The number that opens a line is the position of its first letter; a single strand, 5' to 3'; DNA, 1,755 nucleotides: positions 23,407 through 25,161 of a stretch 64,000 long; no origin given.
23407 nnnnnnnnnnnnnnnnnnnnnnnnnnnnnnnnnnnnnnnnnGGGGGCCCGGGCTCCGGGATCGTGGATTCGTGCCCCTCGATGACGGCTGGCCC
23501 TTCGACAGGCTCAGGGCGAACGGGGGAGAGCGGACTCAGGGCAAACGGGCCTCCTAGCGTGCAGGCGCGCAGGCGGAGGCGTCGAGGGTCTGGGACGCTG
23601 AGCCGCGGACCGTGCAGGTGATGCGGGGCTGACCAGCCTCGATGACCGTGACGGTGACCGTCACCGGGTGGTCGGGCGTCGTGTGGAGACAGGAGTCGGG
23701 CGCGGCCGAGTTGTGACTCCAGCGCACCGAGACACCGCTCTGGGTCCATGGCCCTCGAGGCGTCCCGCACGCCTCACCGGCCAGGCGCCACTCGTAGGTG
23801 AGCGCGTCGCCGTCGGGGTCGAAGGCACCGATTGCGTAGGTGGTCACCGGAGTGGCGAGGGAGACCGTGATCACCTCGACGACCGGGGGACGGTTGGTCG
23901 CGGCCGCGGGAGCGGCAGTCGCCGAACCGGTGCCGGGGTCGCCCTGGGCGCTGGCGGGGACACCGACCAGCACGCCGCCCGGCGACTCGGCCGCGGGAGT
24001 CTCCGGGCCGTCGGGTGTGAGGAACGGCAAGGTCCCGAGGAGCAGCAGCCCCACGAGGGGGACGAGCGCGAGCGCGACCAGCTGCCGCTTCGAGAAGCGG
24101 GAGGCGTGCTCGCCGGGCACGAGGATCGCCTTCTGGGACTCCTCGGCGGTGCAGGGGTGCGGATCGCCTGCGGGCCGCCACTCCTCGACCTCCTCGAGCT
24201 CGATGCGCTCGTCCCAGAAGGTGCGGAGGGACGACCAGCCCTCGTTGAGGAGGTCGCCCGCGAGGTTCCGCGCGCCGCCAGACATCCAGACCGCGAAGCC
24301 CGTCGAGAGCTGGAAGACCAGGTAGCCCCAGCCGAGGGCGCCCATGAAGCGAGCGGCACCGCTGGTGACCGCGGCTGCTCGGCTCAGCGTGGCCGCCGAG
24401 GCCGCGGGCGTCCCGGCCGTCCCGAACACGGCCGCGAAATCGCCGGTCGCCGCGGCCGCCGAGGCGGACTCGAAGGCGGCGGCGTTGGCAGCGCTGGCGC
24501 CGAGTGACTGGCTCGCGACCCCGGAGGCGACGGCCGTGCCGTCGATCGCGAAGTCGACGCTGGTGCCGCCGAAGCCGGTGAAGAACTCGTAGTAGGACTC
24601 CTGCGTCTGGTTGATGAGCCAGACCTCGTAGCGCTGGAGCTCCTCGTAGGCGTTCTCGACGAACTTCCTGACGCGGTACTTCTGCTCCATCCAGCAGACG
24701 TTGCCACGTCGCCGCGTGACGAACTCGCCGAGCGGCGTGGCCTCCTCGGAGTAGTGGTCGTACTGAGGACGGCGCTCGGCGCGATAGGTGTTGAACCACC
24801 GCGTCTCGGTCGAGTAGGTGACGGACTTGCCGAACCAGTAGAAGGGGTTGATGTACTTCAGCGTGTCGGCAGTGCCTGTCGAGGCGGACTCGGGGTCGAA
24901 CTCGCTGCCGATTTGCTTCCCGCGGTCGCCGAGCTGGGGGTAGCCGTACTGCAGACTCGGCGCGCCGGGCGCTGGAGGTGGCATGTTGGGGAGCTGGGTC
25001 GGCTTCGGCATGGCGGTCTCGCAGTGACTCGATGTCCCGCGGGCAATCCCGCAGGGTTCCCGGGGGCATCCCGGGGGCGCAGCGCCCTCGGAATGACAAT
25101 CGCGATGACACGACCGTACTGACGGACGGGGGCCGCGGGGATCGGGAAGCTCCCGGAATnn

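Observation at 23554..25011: Orphan single-pass membrane protein with an aromatic-rich cytoplasmic module and a PKD/Ig-like ectodomain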

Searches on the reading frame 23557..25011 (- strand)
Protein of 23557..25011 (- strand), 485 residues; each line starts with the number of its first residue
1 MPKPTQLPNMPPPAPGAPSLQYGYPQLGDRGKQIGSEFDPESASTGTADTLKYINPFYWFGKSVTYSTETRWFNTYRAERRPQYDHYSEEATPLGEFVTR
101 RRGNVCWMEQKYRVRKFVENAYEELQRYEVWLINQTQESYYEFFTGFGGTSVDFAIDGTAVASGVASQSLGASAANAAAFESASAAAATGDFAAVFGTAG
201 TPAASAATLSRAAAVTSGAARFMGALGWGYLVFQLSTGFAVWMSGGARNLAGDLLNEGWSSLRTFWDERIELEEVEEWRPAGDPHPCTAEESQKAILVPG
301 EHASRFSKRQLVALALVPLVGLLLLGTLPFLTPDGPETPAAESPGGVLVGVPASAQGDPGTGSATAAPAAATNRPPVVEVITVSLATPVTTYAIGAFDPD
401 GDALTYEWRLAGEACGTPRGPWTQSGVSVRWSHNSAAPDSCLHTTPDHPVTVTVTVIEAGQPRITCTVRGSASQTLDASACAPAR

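Call 5: search_protein_families(library=pfam, proteins=[window:23557-25011:-], max_evalue=10)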
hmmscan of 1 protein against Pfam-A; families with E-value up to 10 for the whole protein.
window:23557-25011:- (485 aa): 3 families
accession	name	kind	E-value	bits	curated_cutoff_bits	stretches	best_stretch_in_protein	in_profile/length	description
PF21027.3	Sde0182_C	-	0.046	14.8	27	1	391-420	4-28/83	Cellulose-binding protein Sde0182, C-terminal domain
PF12489.13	ARA70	-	0.13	12.8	23.6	1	109-138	40-69/131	Nuclear coactivator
PF06328.17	Lep_receptor_Ig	-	0.15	12.5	28.8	1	431-477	42-90/94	Ig-like C2-type domain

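Call 6: search_protein_families(library=ncbifam, proteins=[window:23557-25011:-], max_evalue=10)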
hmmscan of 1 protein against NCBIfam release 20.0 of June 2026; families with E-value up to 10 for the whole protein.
window:23557-25011:- (485 aa): 0 families

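Call 7: find_homologous_proteins(query=window:23557-25011:-, max_evalue=0.001)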
Query window:23557-25011:- (485 aa): 5 proteins with E <= 0.001 among 8000 candidates.
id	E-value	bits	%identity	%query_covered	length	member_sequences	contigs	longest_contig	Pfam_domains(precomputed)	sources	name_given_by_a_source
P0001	3.0e-245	833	100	78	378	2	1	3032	-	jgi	-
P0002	5.5e-81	291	49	56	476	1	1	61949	-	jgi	jgi:hypothetical protein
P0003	1.3e-79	287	51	57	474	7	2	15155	-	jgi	jgi:hypothetical protein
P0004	1.1e-28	119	50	22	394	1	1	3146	-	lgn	-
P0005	2.3e-22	98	54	23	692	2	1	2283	-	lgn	-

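Call 11: find_encoding_contigs(protein=P0002, flank=10000, max_places=4)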
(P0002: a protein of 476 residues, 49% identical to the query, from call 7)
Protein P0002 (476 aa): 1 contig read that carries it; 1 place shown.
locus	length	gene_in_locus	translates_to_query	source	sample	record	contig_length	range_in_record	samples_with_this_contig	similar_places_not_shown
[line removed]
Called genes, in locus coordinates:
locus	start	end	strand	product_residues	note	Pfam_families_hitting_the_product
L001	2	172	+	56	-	?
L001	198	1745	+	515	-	PF00117:GATase, PF07722:Peptidase_C26, PF02540:NAD_synthase (faint), PF03054:tRNA_Me_trans (faint), PF00958:GMP_synt_C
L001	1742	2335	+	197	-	PF11716:MDMPI_N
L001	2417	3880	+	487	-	PF00089:Trypsin (weak), PF13365:Trypsin_2, PF04151:PPC (faint)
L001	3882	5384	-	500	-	PF00392:GntR, PF00155:Aminotran_1_2, PF12897:Asp_aminotransf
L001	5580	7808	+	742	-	PF00580:UvrD-helicase, PF13245:AAA_19, PF13604:AAA_30 (faint), PF01443:Viral_helicase1 (faint), PF13361:UvrD_C, PF13538:UvrD_C_2, PF21196:PcrA_UvrD_tudor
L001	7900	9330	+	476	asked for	-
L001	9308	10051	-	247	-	PF18306:LDcluster4, PF03641:Lysine_decarbox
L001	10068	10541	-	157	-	PF01575:MaoC_dehydratas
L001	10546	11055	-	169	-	-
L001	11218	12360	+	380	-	PF02786:CPSase_L_D2, PF08442:ATP-grasp_2, PF13549:ATP-grasp_5, PF24948:Citrate_synth_N, PF00549:Ligase_CoA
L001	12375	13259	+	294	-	PF02629:CoA_binding, PF13380:CoA_binding_2 (faint), PF00549:Ligase_CoA, PF13607:Succ_CoA_lig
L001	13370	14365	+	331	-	PF01520:Amidase_3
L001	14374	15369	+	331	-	PF01520:Amidase_3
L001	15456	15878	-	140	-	-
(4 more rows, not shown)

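Call 12: find_encoding_contigs(protein=P0003, flank=10000, max_places=4)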
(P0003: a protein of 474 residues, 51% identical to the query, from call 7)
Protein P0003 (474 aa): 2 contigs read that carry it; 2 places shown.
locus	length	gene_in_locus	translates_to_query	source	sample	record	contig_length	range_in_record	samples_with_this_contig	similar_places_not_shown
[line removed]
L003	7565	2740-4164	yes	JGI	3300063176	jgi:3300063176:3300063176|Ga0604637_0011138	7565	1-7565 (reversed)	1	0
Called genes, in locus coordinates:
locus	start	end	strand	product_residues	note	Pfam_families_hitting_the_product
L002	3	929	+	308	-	?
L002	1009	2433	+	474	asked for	-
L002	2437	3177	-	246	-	PF18306:LDcluster4, PF03641:Lysine_decarbox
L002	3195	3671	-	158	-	PF01575:MaoC_dehydratas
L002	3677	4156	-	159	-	-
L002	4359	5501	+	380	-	PF02786:CPSase_L_D2, PF08442:ATP-grasp_2, PF13549:ATP-grasp_5, PF24948:Citrate_synth_N, PF00549:Ligase_CoA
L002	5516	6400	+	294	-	PF02629:CoA_binding, PF00549:Ligase_CoA, PF13607:Succ_CoA_lig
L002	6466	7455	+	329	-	PF01520:Amidase_3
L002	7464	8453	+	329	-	PF01520:Amidase_3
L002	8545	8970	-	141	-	-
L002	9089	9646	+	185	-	PF00551:Formyl_trans_N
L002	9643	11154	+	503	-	PF02142:MGS, PF01808:AICARFT_IMPCHas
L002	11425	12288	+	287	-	PF00763:THF_DHG_CYH, PF02882:THF_DHG_CYH_C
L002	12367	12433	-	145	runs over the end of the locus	PF02627:CMD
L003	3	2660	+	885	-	?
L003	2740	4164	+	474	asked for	-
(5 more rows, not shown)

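Call 16: search_protein_families(library=pfam, proteins=[P0004, P0005, P0002], max_evalue=0.01)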
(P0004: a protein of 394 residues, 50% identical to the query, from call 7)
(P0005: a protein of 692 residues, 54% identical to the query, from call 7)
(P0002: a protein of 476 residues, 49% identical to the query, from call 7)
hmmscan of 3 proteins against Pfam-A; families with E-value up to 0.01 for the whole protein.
P0004 (394 aa): 0 families

P0005 (692 aa): 0 families

P0002 (476 aa): 1 family
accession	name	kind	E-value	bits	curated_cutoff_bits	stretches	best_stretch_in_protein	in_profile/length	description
PF02369.22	Big_1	-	0.00012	22.5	34.9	1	393-452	19-78/93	Bacterial Ig-like domain (group 1)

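Call 20: search_solved_structures(query=window:23557-25011:-, max_evalue=10)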
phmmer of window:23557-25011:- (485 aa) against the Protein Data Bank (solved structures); distinct sequences matched with E-value up to 10: 4.
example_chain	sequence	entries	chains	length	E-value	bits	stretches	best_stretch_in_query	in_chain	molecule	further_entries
2yhg_A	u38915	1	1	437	0.076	15.3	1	375-416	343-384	CELLULOSE-BINDING PROTEIN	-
9lqj_A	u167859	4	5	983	0.89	11.7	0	370-411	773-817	Collagenase ColH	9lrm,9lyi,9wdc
9lrk_A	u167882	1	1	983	0.92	11.7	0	370-411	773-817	Collagenase ColH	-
21xq_A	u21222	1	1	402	1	11.5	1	146-202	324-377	Glycosyl hydrolase family 8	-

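Call 21: search_protein_representatives(protein=window:23557-25011:-)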
Query: 485 residues. Proteins with E-value up to 0.001 (for the whole library): 320; up to 1e-10: 94; up to 1e-30: 14. The best 150 are listed.
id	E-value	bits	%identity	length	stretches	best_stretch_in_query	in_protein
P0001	9.5e-246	832.9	100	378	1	108-485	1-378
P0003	4.3e-80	286.6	51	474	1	1-361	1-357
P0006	4.9e-78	279.8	43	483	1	1-474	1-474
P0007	3.0e-70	254.1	43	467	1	1-480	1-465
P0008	1.5e-62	228.7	45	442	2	6-183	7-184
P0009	1.0e-45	173.2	45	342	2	3-185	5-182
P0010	5.3e-40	154.3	42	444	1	7-292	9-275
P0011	1.3e-36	143.1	34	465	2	316-476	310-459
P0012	2.8e-35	138.7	35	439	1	39-481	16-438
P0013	7.2e-34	134.1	49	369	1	312-485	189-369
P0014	5.9e-33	131.1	35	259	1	1-275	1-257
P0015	8.2e-33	130.6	50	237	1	359-479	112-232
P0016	2.9e-32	128.8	52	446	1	345-482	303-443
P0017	6.7e-31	124.3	33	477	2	146-481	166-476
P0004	3.6e-29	118.6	38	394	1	285-479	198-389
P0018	5.3e-29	118.1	48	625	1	364-481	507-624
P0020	3.4e-28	115.4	39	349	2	101-185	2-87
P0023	1.2e-26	110.3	38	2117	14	370-415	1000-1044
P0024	6.2e-26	108.0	35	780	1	22-292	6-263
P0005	7.3e-23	97.8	51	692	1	350-484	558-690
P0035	2.4e-22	96.1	47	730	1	360-483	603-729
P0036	2.8e-22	95.9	48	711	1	350-483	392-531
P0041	7.4e-22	94.5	44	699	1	336-483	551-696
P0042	1.5e-21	93.5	41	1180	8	386-420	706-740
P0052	9.0e-20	87.6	45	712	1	326-481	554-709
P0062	3.0e-17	79.3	42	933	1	378-482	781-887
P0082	4.4e-12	62.3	29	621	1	63-371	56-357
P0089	4.9e-11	58.8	37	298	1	70-270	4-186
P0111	2.0e-09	53.5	29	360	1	70-263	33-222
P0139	8.7e-08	48.1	29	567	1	58-265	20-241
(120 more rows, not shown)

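Call 27: search_protein_families(library=pfam, proteins=[P0023, P0042, P0013, P0016, P0018, P0035, P0036, P0041, P0062, P0052], max_evalue=0.001)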
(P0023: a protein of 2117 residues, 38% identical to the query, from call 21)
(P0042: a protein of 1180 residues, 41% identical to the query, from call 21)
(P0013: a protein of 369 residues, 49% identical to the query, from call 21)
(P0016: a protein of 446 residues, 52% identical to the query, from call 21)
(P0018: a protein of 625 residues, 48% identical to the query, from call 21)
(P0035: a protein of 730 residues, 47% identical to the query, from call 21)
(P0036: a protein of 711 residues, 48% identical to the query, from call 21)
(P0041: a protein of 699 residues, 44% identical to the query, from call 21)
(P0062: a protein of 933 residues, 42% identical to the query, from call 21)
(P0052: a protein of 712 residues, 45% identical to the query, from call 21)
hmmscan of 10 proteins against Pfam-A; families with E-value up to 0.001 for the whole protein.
P0023 (2117 aa): 16 families
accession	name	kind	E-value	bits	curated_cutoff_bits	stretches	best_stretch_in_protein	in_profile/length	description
PF18911.6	PKD_4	-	1.3e-104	342.9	27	13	542-608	12-77/85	PKD domain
PF00801.26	PKD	-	5e-78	257.6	23.5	7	1478-1544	8-73/80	PKD domain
PF16820.11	PKD_3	-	7.4e-60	199.2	26.3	0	1783-1817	34-66/68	PKD-like domain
PF22352.2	K319L-like_PKD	-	5.9e-34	116.4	27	1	1939-2021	1-84/84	K319L-like, PKD domain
PF17963.7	Big_9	-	2e-24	86.7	23.6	0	352-417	6-78/89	Bacterial Ig domain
PF19092.6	DUF5780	-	1.9e-22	79.9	28.2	0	1771-1805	20-50/109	Family of unknown function (DUF5780)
PF13927.12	Ig_3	-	2.4e-22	79.6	30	0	535-589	4-55/78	Immunoglobulin domain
PF21027.3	Sde0182_C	-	1.6e-21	77.1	27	1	1951-1976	2-27/83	Cellulose-binding protein Sde0182, C-terminal domain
PF07679.22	I-set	-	2.5e-16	60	23.7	0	1473-1538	4-67/90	Immunoglobulin I-set domain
PF05345.18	He_PIG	-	1.6e-13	51.4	24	0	538-616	7-96/96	Putative Ig domain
PF18962.6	Por_Secre_tail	-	2.3e-10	41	27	1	2042-2114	2-74/75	Secretion system C-terminal sorting domain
PF23157.1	DUF7055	-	1.1e-08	35.1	27.6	0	1401-1420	22-41/66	Domain of unknown function (DUF7055)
PF11991.13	Trp_DMAT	-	1.9e-07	31.2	25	0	1403-1433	60-91/357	Tryptophan dimethylallyltransferase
PF13115.11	YtkA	-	2.8e-06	28.3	25.9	0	387-412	61-85/85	YtkA-like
PF01105.29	EMP24_GP25L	-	0.00024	21.6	25.9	0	1767-1836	38-100/182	emp24/gp25L/p24 family/GOLD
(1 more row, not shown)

P0042 (1180 aa): 12 families
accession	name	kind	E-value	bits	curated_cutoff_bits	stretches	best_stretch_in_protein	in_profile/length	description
PF18911.6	PKD_4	-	2.6e-51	172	27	6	511-580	9-77/85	PKD domain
PF16820.11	PKD_3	-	4.7e-39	132.5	26.3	4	161-195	34-66/68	PKD-like domain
PF00801.26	PKD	-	1.6e-38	131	23.5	4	522-580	17-74/80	PKD domain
PF17963.7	Big_9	-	3.6e-28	98.7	23.6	2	28-116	1-88/89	Bacterial Ig domain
PF22352.2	K319L-like_PKD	-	4.8e-14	52.6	27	0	134-204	1-77/84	K319L-like, PKD domain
PF05345.18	He_PIG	-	3.8e-09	37.3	24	0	889-970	3-86/96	Putative Ig domain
PF06832.18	BiPBP_C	-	7.8e-09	35.8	26.8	0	630-665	44-79/90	Penicillin-Binding Protein C-terminus Family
PF21027.3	Sde0182_C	-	9.4e-09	36.2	27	0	152-201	9-55/83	Cellulose-binding protein Sde0182, C-terminal domain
PF13895.12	Ig_2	-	3.8e-06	27.5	27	0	345-377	27-60/79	Immunoglobulin domain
PF07495.19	Y_Y_Y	-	4.6e-06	26.9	26.6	0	1021-1076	3-61/65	Y_Y_Y domain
PF18981.6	InlK_D3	-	7.5e-06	26.4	25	0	171-203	36-66/75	Internalin K domain (D3/D4)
PF22021.2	RbmA-like_FnIII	-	3.5e-05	24.1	27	0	731-762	66-96/111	RbmA-like, FnIII domain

P0013 (369 aa): 0 families

P0016 (446 aa): 1 family
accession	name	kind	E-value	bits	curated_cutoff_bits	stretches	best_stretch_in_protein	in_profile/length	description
PF00791.26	ZU5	-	8.8e-05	23.1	21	1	31-109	4-85/97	ZU5 domain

P0018 (625 aa): 2 families
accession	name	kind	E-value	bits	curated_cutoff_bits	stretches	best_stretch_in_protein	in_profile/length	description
PF11209.13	LmeA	-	4e-05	24.2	27.3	0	219-291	116-208/217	LmeA-like phospholipid-binding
PF17963.7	Big_9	-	0.00052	21.3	23.6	1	516-611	1-86/89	Bacterial Ig domain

P0035 (730 aa): 0 families

P0036 (711 aa): 0 families

P0041 (699 aa): 0 families

P0062 (933 aa): 2 families
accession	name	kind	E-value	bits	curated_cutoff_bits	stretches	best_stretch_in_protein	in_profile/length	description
PF18998.6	Flg_new_2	-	3.9e-35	120.1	23.6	3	432-490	14-72/73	Divergent InlB B-repeat domain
PF00791.26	ZU5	-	7.8e-05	23.3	21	1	140-221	4-85/97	ZU5 domain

P0052 (712 aa): 0 families

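Call 30: find_encoding_contigs(protein=P0017, flank=8000, max_places=3)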
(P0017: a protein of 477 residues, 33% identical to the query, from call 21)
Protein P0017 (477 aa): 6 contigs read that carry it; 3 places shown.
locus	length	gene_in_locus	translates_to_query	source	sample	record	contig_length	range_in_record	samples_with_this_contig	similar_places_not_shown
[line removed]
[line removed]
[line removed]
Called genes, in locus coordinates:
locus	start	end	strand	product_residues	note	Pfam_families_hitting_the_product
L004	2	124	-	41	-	?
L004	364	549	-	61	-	-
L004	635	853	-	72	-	PF01176:eIF-1a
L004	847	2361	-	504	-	PF00270:DEAD, PF04851:ResIII (weak), PF00271:Helicase_C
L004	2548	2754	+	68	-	-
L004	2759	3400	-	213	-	-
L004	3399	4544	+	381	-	PF00144:Beta-lactamase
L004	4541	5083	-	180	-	PF13474:SnoaL_3 (weak), PF14534:DUF4440, PF12680:SnoaL_2 (weak)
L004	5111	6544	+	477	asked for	-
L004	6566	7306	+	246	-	PF00106:adh_short, PF08659:KR (faint), PF13561:adh_short_C2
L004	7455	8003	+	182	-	PF00583:Acetyltransf_1 (weak)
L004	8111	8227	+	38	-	PF13561:adh_short_C2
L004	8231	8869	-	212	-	-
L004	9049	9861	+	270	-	-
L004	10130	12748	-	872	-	PF00690:Cation_ATPase_N, PF00122:E1-E2_ATPase, PF00702:Hydrolase, PF13246:Cation_ATPase, PF12710:HAD (weak), PF08282:Hydrolase_3 (faint), PF00689:Cation_ATPase_C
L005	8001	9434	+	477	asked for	-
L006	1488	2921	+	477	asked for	-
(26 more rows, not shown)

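Call 34: find_related_loci(query=A1, collection=genome_contigs, flank=6000)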
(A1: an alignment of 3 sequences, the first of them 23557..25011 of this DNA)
Query A1 (485 aa) in genome_contigs; peptide patterns used: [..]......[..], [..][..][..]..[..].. (x = any residue, [..] = any of these).
28 stretches matched a pattern; 1 encode a relative of the query (tblastn E <= 1e-3); 1 distinct loci.
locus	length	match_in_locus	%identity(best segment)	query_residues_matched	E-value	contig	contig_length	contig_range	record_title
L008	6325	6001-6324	41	12-124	2e-18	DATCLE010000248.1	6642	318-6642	MAG TPA_asm: Dehalococcoidia bacterium isolate SMAG_U7114 k141_675857, whole genome shotgun sequence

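Call 36: find_encoding_contigs(protein=window:23557-25011:-, flank=3000, max_places=4)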
Protein window:23557-25011:- (485 aa): no gene with exactly this product is on record in the collection.

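Call 37: find_encoding_contigs(protein=P0001, flank=3000, max_places=4)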
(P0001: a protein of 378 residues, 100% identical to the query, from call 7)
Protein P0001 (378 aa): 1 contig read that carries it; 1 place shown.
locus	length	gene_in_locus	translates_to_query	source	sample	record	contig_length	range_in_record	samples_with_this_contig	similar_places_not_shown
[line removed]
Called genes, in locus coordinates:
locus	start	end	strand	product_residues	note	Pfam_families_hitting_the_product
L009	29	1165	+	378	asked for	-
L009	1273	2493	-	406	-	PF00266:Aminotran_5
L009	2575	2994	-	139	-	-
